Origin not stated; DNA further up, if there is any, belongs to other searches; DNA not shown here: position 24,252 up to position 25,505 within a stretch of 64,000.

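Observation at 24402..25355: Rieske-type oxygenase alpha-subunit homologue with the Rieske domain deleted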

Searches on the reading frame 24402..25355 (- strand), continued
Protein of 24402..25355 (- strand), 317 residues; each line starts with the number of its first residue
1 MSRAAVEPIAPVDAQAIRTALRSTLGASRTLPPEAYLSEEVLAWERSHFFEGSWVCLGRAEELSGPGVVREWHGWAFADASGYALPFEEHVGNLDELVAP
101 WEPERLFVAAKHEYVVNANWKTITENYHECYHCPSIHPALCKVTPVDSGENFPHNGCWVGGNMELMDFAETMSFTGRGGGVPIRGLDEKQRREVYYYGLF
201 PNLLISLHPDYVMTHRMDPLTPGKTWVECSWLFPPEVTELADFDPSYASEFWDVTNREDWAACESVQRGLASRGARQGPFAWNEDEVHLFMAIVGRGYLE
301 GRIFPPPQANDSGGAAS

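Call 29: find_homologous_proteins(query=L053:6001-6927:+, max_evalue=1e-10)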
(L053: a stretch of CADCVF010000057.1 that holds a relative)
Query L053:6001-6927:+ (309 aa): 6415 proteins with E <= 1e-10 among 7723 candidates; the best 120 are listed.
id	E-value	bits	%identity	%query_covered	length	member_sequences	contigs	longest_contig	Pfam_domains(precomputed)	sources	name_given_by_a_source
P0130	1.1e-200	684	93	100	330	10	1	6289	PF00848.26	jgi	-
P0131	1.8e-191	654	88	85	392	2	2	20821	PF00355.33,PF00848.26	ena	-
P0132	6.6e-189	645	89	99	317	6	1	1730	PF00848.26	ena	-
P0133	3.8e-187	639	88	99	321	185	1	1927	PF00848.26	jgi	jgi:Rieske 2Fe-2S family protein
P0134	1.9e-185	634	87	99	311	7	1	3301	PF00848.26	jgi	jgi:Rieske 2Fe-2S family protein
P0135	1.9e-184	631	87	100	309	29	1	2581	PF00848.26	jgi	jgi:glycine betaine catabolism A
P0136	1.5e-183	628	86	100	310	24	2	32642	PF00848.26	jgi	-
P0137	1.8e-183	627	86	100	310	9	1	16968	PF00848.26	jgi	-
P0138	2.7e-183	627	86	85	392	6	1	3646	PF00355.33,PF00848.26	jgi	jgi:Rieske 2Fe-2S family protein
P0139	3.3e-183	627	86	100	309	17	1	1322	PF00848.26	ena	-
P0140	1.0e-182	625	86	99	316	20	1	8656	PF00848.26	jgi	jgi:Rieske 2Fe-2S family protein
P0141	1.3e-182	625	85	84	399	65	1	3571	PF00355.33,PF00848.26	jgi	jgi:Rieske 2Fe-2S family protein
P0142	2.8e-182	623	88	99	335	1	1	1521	PF00848.26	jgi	jgi:glycine betaine catabolism A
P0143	7.5e-181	619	85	99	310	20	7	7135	PF00848.26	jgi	jgi:glycine betaine catabolism A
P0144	1.2e-180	618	86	99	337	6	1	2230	PF00848.26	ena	-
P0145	1.6e-180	618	84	99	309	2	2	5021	PF00848.26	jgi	jgi:glycine betaine catabolism A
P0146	5.0e-180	616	86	98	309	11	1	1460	PF00848.26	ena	-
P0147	6.0e-179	612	86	98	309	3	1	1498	PF00848.26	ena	-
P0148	9.6e-179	612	86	98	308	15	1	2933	PF00848.26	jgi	jgi:glycine betaine catabolism A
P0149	2.0e-178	611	85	99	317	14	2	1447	PF00848.26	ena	-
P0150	2.9e-178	610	83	100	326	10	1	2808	PF00848.26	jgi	jgi:glycine betaine catabolism A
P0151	3.6e-178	610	84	96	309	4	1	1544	PF00848.26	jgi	jgi:Rieske 2Fe-2S family protein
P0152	7.1e-178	609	84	98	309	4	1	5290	PF00848.26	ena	-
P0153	2.4e-177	607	84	98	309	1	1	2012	PF00848.26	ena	-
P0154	8.2e-177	605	85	84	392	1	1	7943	PF00355.33,PF00848.26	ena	-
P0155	1.1e-176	605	84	98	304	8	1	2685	PF00848.26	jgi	jgi:Rieske 2Fe-2S family protein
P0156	2.2e-176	604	84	98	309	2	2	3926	PF00848.26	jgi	-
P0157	8.9e-176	602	83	98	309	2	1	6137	PF00848.26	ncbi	-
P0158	9.1e-176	602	83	83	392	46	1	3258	PF00355.33,PF00848.26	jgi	jgi:glycine betaine catabolism A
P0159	1.4e-175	601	83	99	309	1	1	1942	PF00848.26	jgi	jgi:glycine betaine catabolism A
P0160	4.7e-175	600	84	84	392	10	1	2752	PF00355.33,PF00848.26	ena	-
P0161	3.5e-173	594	81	99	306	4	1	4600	PF00848.26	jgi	-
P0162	3.5e-173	594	81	99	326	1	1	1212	PF00848.26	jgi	jgi:Rieske 2Fe-2S family protein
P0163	4.5e-173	593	84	81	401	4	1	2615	PF00355.33,PF00848.26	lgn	-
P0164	1.2e-172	592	83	84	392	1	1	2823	PF00355.33,PF00848.26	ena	-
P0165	1.4e-172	592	82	85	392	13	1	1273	PF00355.33,PF00848.26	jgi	jgi:glycine betaine catabolism A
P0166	5.9e-172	590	82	98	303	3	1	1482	PF00848.26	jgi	-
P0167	7.5e-172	589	83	84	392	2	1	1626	PF00355.33,PF00848.26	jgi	-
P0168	8.6e-172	589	83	83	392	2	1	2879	PF00355.33,PF00848.26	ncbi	-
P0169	1.5e-171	588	84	80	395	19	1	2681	PF00355.33,PF00848.26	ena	-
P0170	1.7e-171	588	83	100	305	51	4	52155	PF00848.26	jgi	jgi:Rieske 2Fe-2S family protein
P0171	2.1e-171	588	82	98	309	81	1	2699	PF00848.26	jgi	jgi:glycine betaine catabolism A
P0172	2.8e-171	587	80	83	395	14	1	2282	PF00355.33,PF00848.26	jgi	jgi:glycine betaine catabolism A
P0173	4.0e-171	587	83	83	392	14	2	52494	PF00355.33,PF00848.26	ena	-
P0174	2.2e-170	584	80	85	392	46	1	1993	PF00355.33,PF00848.26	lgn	-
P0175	4.7e-169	580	80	83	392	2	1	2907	PF00355.33,PF00848.26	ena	-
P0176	5.3e-169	580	79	85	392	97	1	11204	PF00355.33,PF00848.26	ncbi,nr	ncbi:MAG: aromatic ring-hydroxylating dioxygenase subunit alpha [Actinomycetota bacterium]|nr:aromat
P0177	6.8e-169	579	82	85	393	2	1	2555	PF00355.33,PF00848.26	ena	-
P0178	8.4e-169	579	79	83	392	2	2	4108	PF00355.33,PF00848.26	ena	-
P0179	1.3e-168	579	81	81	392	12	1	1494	PF00355.33,PF00848.26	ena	-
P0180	2.8e-168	577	79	83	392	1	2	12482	PF00355.33,PF00848.26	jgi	jgi:Rieske 2Fe-2S family protein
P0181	2.8e-168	577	79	83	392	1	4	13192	PF00355.33,PF00848.26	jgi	jgi:Rieske 2Fe-2S family protein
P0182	4.5e-168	577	82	80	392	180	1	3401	PF00355.33,PF00848.26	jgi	jgi:Rieske 2Fe-2S family protein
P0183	5.6e-168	576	79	83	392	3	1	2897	PF00355.33,PF00848.26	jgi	jgi:glycine betaine catabolism A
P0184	6.2e-168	576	79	98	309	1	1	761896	PF00848.26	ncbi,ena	-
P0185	2.0e-167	575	78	83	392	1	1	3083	PF00355.33,PF00848.26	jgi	jgi:Rieske 2Fe-2S family protein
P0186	7.4e-166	569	78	84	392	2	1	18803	PF00355.33,PF00848.26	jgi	-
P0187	2.0e-165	568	79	98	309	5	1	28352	PF00848.26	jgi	jgi:glycine betaine catabolism A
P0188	9.4e-165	566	79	98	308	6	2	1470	PF00848.26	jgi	jgi:Rieske 2Fe-2S family protein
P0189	3.2e-164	564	80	97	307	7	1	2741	PF00848.26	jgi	jgi:glycine betaine catabolism A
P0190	3.3e-164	564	79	100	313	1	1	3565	PF00848.26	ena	-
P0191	3.1e-162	558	86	81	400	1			PF00355.33,PF00848.26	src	-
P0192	7.9e-160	550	78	85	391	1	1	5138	PF00355.33,PF00848.26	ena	-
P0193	9.3e-158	543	77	85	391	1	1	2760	PF00355.33,PF00848.26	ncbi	-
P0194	1.2e-154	533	73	85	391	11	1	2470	PF00355.33,PF00848.26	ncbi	-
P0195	3.4e-154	531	78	96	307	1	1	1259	PF00848.26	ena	-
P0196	8.6e-154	530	76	79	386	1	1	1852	PF00355.33,PF00848.26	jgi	jgi:Rieske 2Fe-2S family protein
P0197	6.1e-153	527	73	83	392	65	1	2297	PF00355.33,PF00848.26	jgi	jgi:glycine betaine catabolism A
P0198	1.1e-152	526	76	80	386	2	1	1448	PF00355.33,PF00848.26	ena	-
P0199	3.2e-152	525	76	79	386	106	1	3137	PF00355.33,PF00848.26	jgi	jgi:glycine betaine catabolism A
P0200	5.7e-152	524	75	96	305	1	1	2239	PF00848.26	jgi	jgi:glycine betaine catabolism A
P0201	2.7e-151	522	74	80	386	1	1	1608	PF00355.33,PF00848.26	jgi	-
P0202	3.9e-151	521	74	80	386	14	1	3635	PF00355.33,PF00848.26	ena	-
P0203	4.3e-151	521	75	79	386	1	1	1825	PF00355.33,PF00848.26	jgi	jgi:Rieske 2Fe-2S family protein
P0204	4.5e-150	518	71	98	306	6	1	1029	PF00848.26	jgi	jgi:Rieske 2Fe-2S family protein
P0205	4.6e-150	518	72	86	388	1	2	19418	PF00355.33,PF00848.26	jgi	jgi:Rieske 2Fe-2S family protein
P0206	1.9e-149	516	77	79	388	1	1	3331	PF00355.33,PF00848.26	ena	-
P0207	4.3e-149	514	73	79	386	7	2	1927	PF00355.33,PF00848.26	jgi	jgi:Rieske 2Fe-2S family protein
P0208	5.4e-149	514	75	79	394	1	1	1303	PF00355.33,PF00848.26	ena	-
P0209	6.3e-149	514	78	80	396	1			PF00355.33,PF00848.26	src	-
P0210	3.6e-148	511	88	79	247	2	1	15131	PF00848.26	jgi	jgi:glycine betaine catabolism A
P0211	4.7e-147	508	69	83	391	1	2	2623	PF00355.33,PF00848.26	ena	-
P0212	5.2e-147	508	73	96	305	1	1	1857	PF00848.26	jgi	jgi:phenylpropionate dioxygenase-like ring-hydroxylating dioxygenase large terminal subunit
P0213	2.8e-146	505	76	80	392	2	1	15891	PF00355.33,PF00848.26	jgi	jgi:glycine betaine catabolism A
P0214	1.3e-144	500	70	81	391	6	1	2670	PF00355.33,PF00848.26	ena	-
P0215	1.1e-143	497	78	85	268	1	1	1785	PF00848.26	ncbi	ncbi:MAG: SRPBCC family protein, partial [Rubrobacter sp.]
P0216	5.6e-141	488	85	79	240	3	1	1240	PF00848.26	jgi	jgi:Rieske 2Fe-2S family protein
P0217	6.2e-141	488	74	80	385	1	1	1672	PF00355.33,PF00848.26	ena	-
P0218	1.8e-139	483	87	77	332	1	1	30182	PF00848.26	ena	-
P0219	4.3e-138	478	86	77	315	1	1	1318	PF00848.26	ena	-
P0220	9.6e-136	470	72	80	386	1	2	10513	PF00355.33,PF00848.26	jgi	jgi:glycine betaine catabolism A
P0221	3.2e-135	469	71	83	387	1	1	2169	PF00355.33,PF00848.26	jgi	jgi:glycine betaine catabolism A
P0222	7.5e-135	468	91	70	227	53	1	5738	PF00848.26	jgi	jgi:glycine betaine catabolism A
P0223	1.0e-132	461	71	81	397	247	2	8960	PF00355.33,PF00848.26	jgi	jgi:Rieske 2Fe-2S family protein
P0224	3.3e-132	459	70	80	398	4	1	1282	PF00355.33,PF00848.26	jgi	jgi:glycine betaine catabolism A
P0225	5.2e-132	458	70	81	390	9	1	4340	PF00355.33,PF00848.26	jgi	jgi:Rieske 2Fe-2S family protein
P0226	1.0e-131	457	70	80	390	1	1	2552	PF00355.33,PF00848.26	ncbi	-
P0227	1.7e-131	457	70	80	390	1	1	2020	PF00355.33,PF00848.26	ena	-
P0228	1.9e-131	456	70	80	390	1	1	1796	PF00355.33,PF00848.26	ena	-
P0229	2.4e-131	456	65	99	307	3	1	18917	PF00848.26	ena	-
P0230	2.6e-131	456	69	81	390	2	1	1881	PF00355.33,PF00848.26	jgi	jgi:Rieske 2Fe-2S family protein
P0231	3.0e-131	456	66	83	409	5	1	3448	PF00355.33,PF00848.26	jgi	jgi:glycine betaine catabolism A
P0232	3.5e-131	456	67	83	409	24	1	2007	PF00355.33,PF00848.26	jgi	jgi:glycine betaine catabolism A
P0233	3.7e-131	455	66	83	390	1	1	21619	PF00355.33,PF00848.26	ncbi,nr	ncbi:MAG TPA: aromatic ring-hydroxylating dioxygenase subunit alpha [Rubrobacteraceae bacterium]|nr:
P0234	4.4e-131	455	69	80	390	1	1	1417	PF00355.33,PF00848.26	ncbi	-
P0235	4.6e-131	455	70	81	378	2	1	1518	PF00355.33,PF00848.26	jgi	jgi:Rieske 2Fe-2S family protein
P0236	5.9e-131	455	67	83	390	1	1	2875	PF00355.33,PF00848.26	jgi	jgi:glycine betaine catabolism A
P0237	1.6e-130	453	70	80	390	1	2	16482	PF00355.33,PF00848.26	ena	-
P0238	1.7e-130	453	66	83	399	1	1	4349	PF00355.33,PF00848.26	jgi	jgi:Rieske 2Fe-2S family protein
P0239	1.7e-130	453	68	80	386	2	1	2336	PF00355.33,PF00848.26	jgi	jgi:Rieske 2Fe-2S family protein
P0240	1.8e-130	453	75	88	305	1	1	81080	PF00848.26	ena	-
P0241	1.9e-130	453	69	80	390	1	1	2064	PF00355.33,PF00848.26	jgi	jgi:glycine betaine catabolism A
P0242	2.2e-130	453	70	79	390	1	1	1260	PF00355.33,PF00848.26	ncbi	-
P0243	2.3e-130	453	69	80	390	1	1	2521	PF00355.33,PF00848.26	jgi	jgi:glycine betaine catabolism A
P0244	2.5e-130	453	69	80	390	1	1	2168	PF00355.33,PF00848.26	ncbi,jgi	jgi:glycine betaine catabolism A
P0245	3.0e-130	452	69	80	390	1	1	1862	PF00355.33,PF00848.26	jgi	jgi:glycine betaine catabolism A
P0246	3.0e-130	452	65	84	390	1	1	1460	PF00355.33,PF00848.26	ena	-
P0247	4.1e-130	452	70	80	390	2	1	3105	PF00355.33,PF00848.26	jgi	jgi:glycine betaine catabolism A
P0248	4.6e-130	452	69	80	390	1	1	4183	PF00355.33,PF00848.26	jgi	jgi:glycine betaine catabolism A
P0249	5.9e-130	451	71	78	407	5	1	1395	PF00355.33,PF00848.26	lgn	-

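Call 30: find_encoding_contigs(protein=P0184, flank=10000, max_places=2)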
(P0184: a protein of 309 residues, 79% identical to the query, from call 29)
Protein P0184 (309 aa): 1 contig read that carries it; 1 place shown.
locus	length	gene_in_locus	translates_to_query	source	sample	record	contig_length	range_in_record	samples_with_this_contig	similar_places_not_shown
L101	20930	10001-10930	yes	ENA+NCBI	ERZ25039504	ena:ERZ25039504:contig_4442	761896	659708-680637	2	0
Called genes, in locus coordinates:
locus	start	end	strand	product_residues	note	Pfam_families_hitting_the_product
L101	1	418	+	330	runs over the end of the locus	PF00535:Glycos_transf_2 (weak)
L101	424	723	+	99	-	PF21006:NHase_beta_N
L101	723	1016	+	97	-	PF02211:NHase_beta_C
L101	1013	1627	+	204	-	PF02979:NHase_alpha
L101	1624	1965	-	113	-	PF12680:SnoaL_2, PF13474:SnoaL_3, PF14534:DUF4440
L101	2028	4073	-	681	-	PF00009:GTP_EFTU, PF01926:MMR_HSR1 (weak), PF22042:EF-G_D2, PF03144:GTP_EFTU_D2 (weak), PF14492:EFG_III, PF03764:EFG_IV, PF00679:EFG_C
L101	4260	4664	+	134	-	-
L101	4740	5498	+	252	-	PF02096:60KD_IMP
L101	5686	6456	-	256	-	PF02463:SMC_N (faint), PF00005:ABC_tran, PF13304:AAA_21 (faint)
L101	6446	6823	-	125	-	PF00528:BPD_transp_1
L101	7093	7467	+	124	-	-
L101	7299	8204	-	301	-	PF00497:SBP_bac_3, PF10613:Lig_chan-Glu_bd (weak)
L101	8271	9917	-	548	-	PF00070:Pyr_redox (faint), PF01266:DAO (weak), PF01593:Amino_oxidase, PF01946:Thi4 (weak), PF07992:Pyr_redox_2 (faint), PF12831:FAD_oxidored (weak), PF13450:NAD_binding_8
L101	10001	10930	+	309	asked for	PF00848:Ring_hydroxyl_A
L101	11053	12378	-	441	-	PF00364:Biotin_lipoyl, PF25997:BSH_YhbJ (weak), PF02817:E3_binding, PF00198:2-oxoacid_dh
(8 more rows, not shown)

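Call 31: find_encoding_contigs(protein=P0170, flank=10000, max_places=2)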
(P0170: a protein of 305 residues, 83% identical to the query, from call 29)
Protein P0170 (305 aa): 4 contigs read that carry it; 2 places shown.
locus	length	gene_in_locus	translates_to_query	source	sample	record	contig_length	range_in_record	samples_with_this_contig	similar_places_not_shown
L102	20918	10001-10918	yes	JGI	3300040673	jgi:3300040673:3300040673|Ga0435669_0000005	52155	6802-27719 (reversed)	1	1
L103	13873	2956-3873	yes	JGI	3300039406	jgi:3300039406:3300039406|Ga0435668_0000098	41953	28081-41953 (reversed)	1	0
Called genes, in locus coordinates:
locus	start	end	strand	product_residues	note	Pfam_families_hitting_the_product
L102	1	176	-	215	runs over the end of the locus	PF00702:Hydrolase, PF12710:HAD, PF13419:HAD_2, PF13242:Hydrolase_like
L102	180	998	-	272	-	PF01975:SurE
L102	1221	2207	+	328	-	PF00535:Glycos_transf_2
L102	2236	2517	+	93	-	PF21006:NHase_beta_N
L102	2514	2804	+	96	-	PF02211:NHase_beta_C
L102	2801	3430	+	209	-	PF02979:NHase_alpha, PF14407:Frankia_peptide (faint)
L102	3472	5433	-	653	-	PF00009:GTP_EFTU, PF01926:MMR_HSR1 (faint), PF22042:EF-G_D2, PF03144:GTP_EFTU_D2 (weak), PF14492:EFG_III, PF03764:EFG_IV, PF00679:EFG_C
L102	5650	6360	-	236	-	PF00528:BPD_transp_1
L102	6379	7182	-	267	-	PF00497:SBP_bac_3, PF10613:Lig_chan-Glu_bd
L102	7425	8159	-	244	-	PF02463:SMC_N (weak), PF00005:ABC_tran, PF09818:ABC_ATPase (faint), PF13401:AAA_22 (faint), PF13304:AAA_21 (weak)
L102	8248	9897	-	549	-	PF00070:Pyr_redox (faint), PF00890:FAD_binding_2 (weak), PF01266:DAO, PF01946:Thi4 (weak), PF07992:Pyr_redox_2 (weak), PF12831:FAD_oxidored, PF13450:NAD_binding_8, PF01593:Amino_oxidase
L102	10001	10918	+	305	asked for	PF00848:Ring_hydroxyl_A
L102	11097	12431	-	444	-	PF00364:Biotin_lipoyl, PF25997:BSH_YhbJ (weak), PF02817:E3_binding, PF00198:2-oxoacid_dh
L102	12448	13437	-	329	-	PF02779:Transket_pyr, PF02780:Transketolase_C, PF22613:Transketolase_C_1 (weak)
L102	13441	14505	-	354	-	PF00676:E1_dh, PF00456:Transketolase_N (weak)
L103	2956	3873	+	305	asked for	PF00848:Ring_hydroxyl_A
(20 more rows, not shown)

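Call 32: find_encoding_contigs(protein=P0131, flank=10000, max_places=2)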
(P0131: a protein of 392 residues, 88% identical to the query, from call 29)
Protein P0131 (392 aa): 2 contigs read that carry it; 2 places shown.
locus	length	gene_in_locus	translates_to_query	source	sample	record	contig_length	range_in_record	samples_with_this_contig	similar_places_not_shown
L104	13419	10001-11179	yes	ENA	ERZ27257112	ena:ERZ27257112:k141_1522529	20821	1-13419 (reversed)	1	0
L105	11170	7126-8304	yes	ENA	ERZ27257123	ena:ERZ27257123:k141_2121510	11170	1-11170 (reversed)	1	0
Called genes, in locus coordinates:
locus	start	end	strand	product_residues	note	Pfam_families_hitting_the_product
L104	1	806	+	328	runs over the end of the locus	PF00535:Glycos_transf_2 (weak)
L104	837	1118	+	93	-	PF21006:NHase_beta_N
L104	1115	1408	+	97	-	PF02211:NHase_beta_C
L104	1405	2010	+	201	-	PF02979:NHase_alpha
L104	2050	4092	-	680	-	PF00009:GTP_EFTU, PF01926:MMR_HSR1 (weak), PF22042:EF-G_D2, PF14492:EFG_III, PF03764:EFG_IV, PF00679:EFG_C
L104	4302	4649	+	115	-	-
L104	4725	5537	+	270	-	PF02096:60KD_IMP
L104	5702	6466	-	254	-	PF00005:ABC_tran, PF02463:SMC_N (faint), PF13304:AAA_21 (faint)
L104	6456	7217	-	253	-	PF00528:BPD_transp_1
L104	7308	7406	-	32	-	-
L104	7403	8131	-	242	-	PF00497:SBP_bac_3, PF10613:Lig_chan-Glu_bd (weak)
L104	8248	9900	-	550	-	PF00070:Pyr_redox (faint), PF00890:FAD_binding_2 (faint), PF01266:DAO (weak), PF01946:Thi4 (weak), PF12831:FAD_oxidored, PF13450:NAD_binding_8, PF01593:Amino_oxidase, PF01266:DAO (weak), +1 more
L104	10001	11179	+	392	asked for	PF00355:Rieske, PF00848:Ring_hydroxyl_A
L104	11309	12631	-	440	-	PF00364:Biotin_lipoyl, PF25997:BSH_YhbJ (weak), PF02817:E3_binding, PF00198:2-oxoacid_dh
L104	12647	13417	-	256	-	?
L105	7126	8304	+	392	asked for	PF00355:Rieske, PF00848:Ring_hydroxyl_A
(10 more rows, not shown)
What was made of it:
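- Closest known: Rieske-less relatives found in this session: Rubrobacter-type forms. Different: They sit at a different locus: amine-oxidase-like gene | oxygenase | E2-E1 (calls 30-32).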

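Call 48: find_related_loci(query=P0170, collection=metagenome_contigs, flank=1500)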
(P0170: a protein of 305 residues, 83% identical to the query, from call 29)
Query P0170 (305 aa) in metagenome_contigs; peptide patterns used: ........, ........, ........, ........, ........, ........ (x = any residue, [..] = any of these).
599 stretches matched a pattern (row limit reached: there are more); 592 encode a relative of the query (tblastn E <= 1e-3); the best 80 are kept; 80 distinct loci.
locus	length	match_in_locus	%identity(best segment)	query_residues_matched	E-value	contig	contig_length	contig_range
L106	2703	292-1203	86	1-300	0e+0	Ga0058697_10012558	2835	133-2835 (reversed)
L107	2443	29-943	86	1-301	0e+0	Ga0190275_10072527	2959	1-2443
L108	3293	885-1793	84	1-299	0e+0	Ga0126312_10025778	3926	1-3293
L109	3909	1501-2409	84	1-299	4e-176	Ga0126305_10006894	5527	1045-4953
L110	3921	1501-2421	82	1-303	1e-170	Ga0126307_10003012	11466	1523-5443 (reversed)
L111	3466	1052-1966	80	1-301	6e-170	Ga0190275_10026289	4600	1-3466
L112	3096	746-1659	86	1-301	7e-174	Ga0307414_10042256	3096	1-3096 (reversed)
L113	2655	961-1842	80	1-305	9e-174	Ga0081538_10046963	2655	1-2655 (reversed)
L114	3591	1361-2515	70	1-299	8e-121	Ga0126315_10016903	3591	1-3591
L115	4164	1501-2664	70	1-302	1e-113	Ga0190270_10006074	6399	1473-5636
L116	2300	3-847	82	19-295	6e-127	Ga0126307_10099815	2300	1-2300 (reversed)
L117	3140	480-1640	67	1-302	8e-112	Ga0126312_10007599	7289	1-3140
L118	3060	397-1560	67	1-302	3e-111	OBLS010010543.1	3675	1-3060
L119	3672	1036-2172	69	1-294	6e-110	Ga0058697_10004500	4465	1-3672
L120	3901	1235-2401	67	4-302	7e-109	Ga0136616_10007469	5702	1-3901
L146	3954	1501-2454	49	12-294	4e-93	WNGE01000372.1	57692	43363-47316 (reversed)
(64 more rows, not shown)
